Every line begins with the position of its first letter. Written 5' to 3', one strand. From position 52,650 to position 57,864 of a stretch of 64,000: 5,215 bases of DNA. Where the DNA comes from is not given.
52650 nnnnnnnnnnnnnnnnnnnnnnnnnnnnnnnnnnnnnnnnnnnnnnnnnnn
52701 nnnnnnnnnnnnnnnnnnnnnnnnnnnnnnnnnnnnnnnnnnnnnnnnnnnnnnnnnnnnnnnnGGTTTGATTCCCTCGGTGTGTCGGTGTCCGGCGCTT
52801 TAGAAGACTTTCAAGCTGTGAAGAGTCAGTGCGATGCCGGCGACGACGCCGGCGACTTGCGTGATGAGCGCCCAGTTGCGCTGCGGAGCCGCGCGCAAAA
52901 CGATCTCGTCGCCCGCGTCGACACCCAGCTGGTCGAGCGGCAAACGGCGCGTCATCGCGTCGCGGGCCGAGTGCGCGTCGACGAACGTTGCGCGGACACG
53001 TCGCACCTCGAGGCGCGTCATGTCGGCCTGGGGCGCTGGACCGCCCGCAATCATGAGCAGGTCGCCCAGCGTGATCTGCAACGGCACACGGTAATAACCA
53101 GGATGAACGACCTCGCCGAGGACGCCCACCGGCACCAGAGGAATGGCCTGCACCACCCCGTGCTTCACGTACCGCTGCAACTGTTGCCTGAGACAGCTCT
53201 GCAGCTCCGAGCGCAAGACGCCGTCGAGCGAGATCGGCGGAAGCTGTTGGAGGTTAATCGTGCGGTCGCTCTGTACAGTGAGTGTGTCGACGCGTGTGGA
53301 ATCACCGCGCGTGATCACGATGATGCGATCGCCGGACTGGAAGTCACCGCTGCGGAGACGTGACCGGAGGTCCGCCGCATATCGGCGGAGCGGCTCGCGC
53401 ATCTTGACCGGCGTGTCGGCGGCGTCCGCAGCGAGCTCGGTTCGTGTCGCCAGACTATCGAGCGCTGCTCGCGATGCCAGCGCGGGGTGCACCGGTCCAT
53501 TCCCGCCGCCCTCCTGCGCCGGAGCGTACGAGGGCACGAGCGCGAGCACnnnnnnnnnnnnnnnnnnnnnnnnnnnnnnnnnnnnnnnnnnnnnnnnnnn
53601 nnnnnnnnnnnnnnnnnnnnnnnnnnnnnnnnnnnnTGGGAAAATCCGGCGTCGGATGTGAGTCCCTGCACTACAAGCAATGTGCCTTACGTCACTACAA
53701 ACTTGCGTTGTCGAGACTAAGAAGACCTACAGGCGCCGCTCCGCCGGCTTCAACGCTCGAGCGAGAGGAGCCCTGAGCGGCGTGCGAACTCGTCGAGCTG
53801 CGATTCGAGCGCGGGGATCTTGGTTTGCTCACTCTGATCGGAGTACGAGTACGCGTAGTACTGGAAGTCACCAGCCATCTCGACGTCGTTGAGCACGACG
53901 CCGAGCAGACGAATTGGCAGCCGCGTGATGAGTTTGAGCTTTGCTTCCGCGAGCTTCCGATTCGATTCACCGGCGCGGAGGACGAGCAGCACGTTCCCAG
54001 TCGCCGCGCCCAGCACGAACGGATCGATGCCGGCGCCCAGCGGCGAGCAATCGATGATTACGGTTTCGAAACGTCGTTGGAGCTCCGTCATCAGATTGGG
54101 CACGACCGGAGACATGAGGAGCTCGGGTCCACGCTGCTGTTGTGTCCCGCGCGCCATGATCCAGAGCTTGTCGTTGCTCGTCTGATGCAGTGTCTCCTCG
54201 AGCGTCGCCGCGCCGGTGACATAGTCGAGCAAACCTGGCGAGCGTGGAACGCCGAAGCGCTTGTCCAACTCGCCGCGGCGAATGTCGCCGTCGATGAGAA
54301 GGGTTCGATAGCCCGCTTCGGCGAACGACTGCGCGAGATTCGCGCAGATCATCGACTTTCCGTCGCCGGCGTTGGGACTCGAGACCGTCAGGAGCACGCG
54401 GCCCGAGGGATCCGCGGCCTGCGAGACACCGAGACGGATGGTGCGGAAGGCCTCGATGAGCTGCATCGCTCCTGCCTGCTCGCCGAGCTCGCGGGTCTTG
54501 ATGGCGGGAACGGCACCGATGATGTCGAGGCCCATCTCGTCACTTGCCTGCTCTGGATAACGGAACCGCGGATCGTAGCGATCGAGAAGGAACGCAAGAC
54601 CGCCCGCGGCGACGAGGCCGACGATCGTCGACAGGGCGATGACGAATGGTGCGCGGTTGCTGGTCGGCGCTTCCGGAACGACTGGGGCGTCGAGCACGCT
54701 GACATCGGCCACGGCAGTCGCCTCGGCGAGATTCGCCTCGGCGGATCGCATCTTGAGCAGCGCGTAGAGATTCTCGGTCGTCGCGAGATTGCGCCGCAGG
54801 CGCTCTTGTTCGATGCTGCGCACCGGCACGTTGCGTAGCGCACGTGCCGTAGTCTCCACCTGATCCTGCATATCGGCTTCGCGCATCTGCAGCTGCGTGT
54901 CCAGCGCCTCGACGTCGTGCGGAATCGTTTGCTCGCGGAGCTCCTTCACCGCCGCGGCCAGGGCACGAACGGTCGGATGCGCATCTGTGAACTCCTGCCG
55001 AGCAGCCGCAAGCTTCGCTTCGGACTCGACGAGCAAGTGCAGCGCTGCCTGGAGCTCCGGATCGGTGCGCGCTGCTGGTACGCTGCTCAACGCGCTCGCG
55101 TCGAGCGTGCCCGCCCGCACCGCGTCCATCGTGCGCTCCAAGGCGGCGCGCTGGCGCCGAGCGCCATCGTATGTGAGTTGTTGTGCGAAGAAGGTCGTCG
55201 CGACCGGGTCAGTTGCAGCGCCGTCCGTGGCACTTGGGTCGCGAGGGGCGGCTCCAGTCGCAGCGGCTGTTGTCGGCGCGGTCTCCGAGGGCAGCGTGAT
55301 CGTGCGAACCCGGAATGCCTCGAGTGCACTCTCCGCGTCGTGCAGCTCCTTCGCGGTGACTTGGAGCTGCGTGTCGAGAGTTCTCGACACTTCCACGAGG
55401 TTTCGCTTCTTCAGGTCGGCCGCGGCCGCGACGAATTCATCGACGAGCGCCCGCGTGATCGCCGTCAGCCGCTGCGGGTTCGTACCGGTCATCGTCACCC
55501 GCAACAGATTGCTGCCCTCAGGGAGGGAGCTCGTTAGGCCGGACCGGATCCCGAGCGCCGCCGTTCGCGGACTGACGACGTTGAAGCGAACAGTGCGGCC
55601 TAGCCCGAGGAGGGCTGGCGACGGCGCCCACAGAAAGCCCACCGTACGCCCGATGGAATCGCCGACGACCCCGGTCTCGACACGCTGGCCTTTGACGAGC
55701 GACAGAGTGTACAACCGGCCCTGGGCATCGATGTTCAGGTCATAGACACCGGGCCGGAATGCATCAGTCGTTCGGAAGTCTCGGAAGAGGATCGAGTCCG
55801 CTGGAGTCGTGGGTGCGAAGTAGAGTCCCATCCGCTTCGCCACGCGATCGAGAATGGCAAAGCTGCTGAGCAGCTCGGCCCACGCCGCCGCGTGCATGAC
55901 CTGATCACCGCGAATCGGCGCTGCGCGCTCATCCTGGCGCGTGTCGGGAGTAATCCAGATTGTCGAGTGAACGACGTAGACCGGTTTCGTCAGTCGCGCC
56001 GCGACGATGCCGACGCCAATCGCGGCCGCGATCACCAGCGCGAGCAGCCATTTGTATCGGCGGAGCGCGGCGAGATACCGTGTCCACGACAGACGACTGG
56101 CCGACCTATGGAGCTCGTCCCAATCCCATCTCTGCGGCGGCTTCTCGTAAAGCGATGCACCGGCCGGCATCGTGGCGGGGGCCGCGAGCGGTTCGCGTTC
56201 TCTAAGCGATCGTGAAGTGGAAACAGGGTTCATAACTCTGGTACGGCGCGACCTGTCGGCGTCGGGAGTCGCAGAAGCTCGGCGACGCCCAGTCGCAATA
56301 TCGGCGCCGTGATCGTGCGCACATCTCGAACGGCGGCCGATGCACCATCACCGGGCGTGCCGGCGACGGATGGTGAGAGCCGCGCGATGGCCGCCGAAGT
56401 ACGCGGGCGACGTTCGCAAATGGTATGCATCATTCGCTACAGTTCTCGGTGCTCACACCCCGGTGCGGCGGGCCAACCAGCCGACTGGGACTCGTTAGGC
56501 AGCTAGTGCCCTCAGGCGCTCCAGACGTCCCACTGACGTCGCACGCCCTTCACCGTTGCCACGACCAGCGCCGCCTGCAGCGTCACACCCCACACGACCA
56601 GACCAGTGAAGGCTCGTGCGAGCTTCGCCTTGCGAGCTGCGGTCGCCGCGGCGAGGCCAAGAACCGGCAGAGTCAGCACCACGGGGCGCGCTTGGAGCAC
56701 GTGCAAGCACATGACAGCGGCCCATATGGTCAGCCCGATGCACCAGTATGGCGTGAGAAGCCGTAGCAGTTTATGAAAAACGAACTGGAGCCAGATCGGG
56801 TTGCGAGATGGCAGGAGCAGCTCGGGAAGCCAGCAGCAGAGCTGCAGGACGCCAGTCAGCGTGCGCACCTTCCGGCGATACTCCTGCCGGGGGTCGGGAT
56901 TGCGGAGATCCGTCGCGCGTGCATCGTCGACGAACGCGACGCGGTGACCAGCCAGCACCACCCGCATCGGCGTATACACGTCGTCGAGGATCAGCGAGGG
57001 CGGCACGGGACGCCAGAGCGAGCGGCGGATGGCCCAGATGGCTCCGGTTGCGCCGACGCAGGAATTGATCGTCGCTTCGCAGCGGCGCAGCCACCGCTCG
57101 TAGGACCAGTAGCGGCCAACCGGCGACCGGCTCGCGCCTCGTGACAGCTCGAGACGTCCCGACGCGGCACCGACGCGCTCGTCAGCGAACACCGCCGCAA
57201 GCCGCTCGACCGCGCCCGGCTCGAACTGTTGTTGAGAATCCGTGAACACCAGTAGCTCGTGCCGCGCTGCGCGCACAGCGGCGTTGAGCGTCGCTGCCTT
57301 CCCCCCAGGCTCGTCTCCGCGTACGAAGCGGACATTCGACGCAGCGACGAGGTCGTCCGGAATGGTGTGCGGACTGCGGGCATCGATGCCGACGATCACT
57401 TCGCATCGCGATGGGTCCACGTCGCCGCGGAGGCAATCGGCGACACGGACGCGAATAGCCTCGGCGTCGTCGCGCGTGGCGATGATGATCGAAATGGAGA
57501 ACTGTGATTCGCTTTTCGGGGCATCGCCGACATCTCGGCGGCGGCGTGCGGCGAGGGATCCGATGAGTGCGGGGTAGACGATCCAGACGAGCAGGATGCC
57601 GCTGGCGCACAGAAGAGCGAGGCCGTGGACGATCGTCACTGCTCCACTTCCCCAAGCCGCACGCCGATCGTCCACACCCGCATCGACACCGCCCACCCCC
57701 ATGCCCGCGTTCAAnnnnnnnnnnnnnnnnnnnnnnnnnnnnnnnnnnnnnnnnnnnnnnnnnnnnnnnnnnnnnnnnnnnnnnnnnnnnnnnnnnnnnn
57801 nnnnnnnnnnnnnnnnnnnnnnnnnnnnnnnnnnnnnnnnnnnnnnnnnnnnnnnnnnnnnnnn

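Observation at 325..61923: One non-palindromic 8-mer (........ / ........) is massively over-represented and overrides codon preference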

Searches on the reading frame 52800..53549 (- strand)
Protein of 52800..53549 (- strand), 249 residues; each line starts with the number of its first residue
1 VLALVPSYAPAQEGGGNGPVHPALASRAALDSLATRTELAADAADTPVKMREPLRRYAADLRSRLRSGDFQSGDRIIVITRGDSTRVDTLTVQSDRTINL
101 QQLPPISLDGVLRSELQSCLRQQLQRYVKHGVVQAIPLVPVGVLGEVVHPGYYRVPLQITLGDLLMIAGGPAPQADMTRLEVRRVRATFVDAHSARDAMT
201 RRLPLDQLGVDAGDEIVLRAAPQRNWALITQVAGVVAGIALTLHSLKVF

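Call 15: search_protein_families(library=pfam, proteins=[window:52800-53549:-])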
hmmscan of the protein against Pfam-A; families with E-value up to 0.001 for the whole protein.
window:52800-53549:- (249 aa): 3 families
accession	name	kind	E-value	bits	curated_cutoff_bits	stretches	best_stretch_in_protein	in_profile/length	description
PF10531.15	SLBB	-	7.5e-11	42.1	27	1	141-185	2-46/55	SLBB domain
PF02563.21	Poly_export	-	3.1e-05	24.5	28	1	71-133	10-72/77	Polysaccharide biosynthesis/export protein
PF22461.2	SLBB_2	-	4.2e-05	24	27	1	141-206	3-72/79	SLBB domain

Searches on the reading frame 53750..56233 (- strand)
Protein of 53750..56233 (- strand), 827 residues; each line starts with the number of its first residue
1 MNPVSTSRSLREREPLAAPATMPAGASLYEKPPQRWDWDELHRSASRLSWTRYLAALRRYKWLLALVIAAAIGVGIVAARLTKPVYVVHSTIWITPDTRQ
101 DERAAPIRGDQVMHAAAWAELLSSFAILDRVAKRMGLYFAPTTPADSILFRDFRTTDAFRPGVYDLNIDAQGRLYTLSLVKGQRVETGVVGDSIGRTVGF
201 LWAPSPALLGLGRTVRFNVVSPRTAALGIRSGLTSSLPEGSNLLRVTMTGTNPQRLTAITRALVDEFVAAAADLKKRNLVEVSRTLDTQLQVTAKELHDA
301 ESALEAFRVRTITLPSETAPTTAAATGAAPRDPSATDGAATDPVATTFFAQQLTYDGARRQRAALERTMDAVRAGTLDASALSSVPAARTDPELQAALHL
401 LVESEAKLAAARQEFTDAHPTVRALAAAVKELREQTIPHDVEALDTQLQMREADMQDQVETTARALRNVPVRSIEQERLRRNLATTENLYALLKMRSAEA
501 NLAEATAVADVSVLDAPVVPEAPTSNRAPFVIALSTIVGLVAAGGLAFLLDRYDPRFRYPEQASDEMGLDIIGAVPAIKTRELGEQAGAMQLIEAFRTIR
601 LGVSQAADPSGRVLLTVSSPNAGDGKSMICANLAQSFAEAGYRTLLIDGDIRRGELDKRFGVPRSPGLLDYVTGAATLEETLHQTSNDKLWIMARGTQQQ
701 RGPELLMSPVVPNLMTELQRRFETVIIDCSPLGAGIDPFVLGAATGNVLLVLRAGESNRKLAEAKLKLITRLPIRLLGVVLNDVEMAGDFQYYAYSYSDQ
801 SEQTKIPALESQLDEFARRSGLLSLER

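Call 8: search_protein_families(library=pfam, proteins=[window:53750-56233:-])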
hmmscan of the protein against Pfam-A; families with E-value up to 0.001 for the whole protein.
window:53750-56233:- (827 aa): 5 families
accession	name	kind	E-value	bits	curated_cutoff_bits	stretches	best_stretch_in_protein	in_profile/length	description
PF13807.11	GNVR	-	1.7e-10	41.1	27.7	1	478-549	8-79/82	G-rich domain on putative tyrosine kinase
PF01656.29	CbiA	-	1.6e-08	35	25.4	1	616-786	2-85/125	CobQ/CobB/MinD/ParA nucleotide binding domain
PF13614.12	AAA_31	-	3.5e-05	24.3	27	1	621-732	10-128/177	AAA domain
PF02706.20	Wzz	-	4.3e-05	24.2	25.5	1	52-133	7-89/91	Chain length determinant protein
PF10609.15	ParA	-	0.00074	19.4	27.1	0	615-782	6-173/246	NUBPL iron-transfer P-loop NTPase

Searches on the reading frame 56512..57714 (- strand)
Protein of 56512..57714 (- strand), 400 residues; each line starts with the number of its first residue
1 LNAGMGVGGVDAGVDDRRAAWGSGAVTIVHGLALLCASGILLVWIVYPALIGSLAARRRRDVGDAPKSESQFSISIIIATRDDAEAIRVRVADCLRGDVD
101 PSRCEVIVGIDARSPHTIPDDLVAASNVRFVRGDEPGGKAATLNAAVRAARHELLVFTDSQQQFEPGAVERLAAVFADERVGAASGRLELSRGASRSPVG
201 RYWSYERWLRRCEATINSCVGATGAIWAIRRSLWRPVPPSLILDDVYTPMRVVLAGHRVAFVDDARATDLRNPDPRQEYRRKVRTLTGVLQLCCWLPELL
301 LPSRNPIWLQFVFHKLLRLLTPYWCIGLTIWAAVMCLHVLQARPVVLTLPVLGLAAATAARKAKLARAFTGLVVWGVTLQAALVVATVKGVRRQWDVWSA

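Call 15: search_protein_families(library=pfam, proteins=[window:56512-57714:-])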
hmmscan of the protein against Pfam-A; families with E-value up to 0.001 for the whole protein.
window:56512-57714:- (400 aa): 3 families
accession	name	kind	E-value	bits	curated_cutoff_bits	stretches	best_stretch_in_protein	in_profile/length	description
PF13641.12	Glyco_tranf_2_3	-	2.3e-14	54.4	27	1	74-284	3-226/230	Glycosyltransferase like family 2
PF00535.33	Glycos_transf_2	-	4.1e-12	46.8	23.3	1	75-232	1-162/168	Glycosyl transferase family 2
PF13632.12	Glyco_trans_2_3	-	2.3e-05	24.7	27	1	159-340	6-192/198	Glycosyl transferase family group 2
